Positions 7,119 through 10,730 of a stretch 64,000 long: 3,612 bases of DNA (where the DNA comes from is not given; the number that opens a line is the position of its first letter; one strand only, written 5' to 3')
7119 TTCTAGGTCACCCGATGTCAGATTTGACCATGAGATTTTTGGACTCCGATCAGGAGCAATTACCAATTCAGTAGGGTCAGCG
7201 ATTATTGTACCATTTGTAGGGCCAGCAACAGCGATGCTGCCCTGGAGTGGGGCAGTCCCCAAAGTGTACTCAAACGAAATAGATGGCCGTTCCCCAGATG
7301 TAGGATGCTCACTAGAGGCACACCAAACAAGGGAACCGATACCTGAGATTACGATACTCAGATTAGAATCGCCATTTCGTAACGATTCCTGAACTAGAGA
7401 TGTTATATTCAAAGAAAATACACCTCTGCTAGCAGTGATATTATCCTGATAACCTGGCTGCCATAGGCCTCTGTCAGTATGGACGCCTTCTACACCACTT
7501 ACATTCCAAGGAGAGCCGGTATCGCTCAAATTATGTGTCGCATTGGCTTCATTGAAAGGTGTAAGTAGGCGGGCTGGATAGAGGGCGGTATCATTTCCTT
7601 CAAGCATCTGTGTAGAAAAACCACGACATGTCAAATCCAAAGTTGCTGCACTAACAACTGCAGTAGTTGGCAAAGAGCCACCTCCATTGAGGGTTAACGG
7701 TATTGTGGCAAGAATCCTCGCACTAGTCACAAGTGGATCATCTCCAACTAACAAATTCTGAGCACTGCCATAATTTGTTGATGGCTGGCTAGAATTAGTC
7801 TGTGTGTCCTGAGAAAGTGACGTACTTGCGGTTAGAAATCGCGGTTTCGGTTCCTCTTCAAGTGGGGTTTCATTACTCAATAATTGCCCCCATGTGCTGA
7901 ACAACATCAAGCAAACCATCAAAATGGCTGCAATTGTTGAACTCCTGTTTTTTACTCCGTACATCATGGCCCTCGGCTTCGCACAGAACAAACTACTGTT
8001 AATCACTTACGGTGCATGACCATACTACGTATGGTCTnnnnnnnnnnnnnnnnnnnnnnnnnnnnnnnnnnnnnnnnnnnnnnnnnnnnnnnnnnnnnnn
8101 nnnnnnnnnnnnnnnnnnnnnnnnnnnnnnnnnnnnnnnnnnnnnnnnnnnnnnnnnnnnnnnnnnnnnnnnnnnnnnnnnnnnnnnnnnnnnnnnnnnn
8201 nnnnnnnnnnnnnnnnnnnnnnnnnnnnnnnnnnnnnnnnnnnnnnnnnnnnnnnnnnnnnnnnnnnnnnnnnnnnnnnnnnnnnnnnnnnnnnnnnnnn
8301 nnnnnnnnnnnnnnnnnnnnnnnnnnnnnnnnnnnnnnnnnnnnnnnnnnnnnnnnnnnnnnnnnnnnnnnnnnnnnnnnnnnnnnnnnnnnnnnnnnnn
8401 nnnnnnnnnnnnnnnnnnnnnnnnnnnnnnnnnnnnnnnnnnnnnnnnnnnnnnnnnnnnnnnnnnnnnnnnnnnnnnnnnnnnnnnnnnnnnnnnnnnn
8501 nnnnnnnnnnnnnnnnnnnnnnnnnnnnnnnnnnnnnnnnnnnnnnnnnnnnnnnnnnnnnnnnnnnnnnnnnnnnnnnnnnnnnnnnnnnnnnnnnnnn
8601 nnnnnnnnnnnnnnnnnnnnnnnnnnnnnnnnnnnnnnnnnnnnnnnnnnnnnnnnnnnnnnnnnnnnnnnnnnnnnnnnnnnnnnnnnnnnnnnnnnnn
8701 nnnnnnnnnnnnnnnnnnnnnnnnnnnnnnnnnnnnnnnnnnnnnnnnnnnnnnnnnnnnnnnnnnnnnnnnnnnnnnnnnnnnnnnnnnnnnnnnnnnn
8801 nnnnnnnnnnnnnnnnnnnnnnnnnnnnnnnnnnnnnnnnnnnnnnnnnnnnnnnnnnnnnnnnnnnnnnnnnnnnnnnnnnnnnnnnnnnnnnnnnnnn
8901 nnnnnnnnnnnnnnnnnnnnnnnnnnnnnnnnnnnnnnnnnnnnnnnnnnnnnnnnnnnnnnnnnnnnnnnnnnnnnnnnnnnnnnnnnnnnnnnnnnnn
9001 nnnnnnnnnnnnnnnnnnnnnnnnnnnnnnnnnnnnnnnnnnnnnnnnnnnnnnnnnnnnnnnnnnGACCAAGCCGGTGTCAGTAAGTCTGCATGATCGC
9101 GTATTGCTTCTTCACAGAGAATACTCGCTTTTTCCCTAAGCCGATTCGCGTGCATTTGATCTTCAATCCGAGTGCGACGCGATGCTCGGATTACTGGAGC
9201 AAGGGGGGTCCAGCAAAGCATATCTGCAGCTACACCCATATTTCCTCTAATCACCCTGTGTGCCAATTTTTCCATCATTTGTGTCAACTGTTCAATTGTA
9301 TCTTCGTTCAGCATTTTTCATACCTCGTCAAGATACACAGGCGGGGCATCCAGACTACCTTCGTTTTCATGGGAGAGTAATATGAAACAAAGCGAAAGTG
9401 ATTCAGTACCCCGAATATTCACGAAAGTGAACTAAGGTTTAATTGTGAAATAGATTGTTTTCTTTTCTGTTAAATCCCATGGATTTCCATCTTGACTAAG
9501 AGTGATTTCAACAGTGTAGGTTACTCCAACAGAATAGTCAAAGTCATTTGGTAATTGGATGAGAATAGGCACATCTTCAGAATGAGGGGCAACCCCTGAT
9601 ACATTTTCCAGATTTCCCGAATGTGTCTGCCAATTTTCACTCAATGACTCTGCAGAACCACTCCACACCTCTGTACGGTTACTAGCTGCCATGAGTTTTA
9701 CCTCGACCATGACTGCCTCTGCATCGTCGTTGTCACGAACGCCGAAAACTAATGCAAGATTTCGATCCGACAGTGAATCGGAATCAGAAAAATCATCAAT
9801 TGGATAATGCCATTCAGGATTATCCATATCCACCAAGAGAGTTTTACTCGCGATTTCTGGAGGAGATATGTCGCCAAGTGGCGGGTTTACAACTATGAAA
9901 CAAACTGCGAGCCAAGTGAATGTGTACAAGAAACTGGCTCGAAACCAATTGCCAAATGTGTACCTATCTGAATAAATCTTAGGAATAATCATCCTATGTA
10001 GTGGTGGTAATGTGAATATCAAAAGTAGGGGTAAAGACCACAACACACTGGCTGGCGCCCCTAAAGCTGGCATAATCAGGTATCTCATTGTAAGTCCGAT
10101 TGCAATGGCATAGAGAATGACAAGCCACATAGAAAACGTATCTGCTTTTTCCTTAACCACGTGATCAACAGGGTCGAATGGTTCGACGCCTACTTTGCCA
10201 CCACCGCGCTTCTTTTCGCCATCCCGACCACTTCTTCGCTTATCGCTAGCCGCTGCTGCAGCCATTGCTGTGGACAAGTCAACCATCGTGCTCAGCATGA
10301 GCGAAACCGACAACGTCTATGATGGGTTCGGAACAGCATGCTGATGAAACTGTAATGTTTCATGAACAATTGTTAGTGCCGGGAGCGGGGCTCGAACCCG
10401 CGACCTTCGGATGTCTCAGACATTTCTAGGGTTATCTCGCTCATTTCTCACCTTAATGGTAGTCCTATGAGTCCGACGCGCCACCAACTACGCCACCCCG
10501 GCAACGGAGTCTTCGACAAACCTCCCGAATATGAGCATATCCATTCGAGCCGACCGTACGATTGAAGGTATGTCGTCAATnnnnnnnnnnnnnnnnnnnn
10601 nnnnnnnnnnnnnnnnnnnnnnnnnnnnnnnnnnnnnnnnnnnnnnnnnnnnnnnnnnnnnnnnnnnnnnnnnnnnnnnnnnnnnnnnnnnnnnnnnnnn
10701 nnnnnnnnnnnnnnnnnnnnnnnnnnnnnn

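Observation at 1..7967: The 8 kb that looks ORF-free is one giant open reading frame missed by the ORF track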

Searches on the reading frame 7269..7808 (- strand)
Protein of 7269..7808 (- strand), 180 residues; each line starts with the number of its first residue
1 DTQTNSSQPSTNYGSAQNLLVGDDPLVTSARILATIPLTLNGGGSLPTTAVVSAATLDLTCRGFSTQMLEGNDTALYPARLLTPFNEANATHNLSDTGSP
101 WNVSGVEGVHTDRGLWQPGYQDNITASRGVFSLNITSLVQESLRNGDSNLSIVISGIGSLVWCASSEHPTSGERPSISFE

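Call 24: search_solved_structures(query=A1, max_evalue=1, show_alignments=3)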
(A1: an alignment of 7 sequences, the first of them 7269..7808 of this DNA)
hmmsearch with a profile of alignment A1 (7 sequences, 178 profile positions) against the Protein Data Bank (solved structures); distinct sequences matched with E-value up to 1: 7.
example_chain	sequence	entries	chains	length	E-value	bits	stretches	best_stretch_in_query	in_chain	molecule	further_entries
8wab_A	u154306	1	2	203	1.1e-05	28.6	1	1-132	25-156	DNRLRE domain-containing protein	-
7vbo_A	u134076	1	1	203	1.5e-05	28.2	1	1-176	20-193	Alginate lyase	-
5hlz_A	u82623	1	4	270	0.22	14.6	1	93-177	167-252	Inhibin beta A chain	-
5hly_A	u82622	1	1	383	0.43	13.6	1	93-177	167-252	Inhibin beta A chain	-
8okw_C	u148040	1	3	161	0.45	13.6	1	67-123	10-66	Cell wall surface anchor family protein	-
9y6s_9T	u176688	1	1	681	0.68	13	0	95-157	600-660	ARM1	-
3hjp_A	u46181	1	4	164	0.8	12.7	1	34-88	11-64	Peroxiredoxin, bacterioferritin comigratory protein homolog (Bcp-4)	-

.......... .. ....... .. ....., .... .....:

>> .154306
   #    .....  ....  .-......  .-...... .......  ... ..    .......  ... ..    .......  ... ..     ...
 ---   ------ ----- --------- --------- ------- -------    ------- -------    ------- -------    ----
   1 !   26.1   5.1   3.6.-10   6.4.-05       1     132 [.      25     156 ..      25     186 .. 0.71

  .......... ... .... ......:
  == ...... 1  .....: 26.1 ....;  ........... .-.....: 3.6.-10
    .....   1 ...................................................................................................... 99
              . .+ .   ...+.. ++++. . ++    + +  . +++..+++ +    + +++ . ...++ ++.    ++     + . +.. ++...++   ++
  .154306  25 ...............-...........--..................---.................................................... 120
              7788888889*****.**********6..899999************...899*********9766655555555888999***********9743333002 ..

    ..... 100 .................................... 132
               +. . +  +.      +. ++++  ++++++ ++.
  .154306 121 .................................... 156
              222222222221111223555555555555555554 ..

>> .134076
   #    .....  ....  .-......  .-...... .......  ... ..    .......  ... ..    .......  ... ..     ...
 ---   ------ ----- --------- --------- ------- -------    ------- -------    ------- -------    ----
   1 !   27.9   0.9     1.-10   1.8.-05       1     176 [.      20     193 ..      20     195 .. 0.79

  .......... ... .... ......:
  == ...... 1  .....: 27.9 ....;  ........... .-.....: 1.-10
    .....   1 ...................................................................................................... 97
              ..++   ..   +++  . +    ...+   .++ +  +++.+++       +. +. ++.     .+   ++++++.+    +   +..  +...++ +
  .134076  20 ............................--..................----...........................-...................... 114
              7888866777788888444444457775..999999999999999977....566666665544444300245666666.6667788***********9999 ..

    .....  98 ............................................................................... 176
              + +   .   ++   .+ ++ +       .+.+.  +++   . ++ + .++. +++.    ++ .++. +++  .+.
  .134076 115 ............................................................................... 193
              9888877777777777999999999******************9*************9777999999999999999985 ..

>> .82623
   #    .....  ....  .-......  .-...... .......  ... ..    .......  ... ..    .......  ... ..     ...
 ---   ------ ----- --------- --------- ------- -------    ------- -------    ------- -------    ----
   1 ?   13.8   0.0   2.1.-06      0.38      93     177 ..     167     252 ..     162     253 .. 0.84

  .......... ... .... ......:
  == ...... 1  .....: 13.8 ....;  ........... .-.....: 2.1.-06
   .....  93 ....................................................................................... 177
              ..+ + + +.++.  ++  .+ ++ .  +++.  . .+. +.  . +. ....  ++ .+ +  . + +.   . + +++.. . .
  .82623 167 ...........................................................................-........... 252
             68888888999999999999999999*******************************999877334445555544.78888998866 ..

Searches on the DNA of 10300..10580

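Call 80: search_rna_families(source=window, start=10300, end=10580, threshold=gathering, show_alignments=1)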
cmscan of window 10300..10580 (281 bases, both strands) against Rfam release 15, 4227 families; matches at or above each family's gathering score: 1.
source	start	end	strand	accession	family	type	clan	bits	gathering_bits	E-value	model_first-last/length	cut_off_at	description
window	10377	10502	-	RF00005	tRNA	Gene; tRNA;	CL00001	52.7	29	7.7e-11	1-71/71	no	tRNA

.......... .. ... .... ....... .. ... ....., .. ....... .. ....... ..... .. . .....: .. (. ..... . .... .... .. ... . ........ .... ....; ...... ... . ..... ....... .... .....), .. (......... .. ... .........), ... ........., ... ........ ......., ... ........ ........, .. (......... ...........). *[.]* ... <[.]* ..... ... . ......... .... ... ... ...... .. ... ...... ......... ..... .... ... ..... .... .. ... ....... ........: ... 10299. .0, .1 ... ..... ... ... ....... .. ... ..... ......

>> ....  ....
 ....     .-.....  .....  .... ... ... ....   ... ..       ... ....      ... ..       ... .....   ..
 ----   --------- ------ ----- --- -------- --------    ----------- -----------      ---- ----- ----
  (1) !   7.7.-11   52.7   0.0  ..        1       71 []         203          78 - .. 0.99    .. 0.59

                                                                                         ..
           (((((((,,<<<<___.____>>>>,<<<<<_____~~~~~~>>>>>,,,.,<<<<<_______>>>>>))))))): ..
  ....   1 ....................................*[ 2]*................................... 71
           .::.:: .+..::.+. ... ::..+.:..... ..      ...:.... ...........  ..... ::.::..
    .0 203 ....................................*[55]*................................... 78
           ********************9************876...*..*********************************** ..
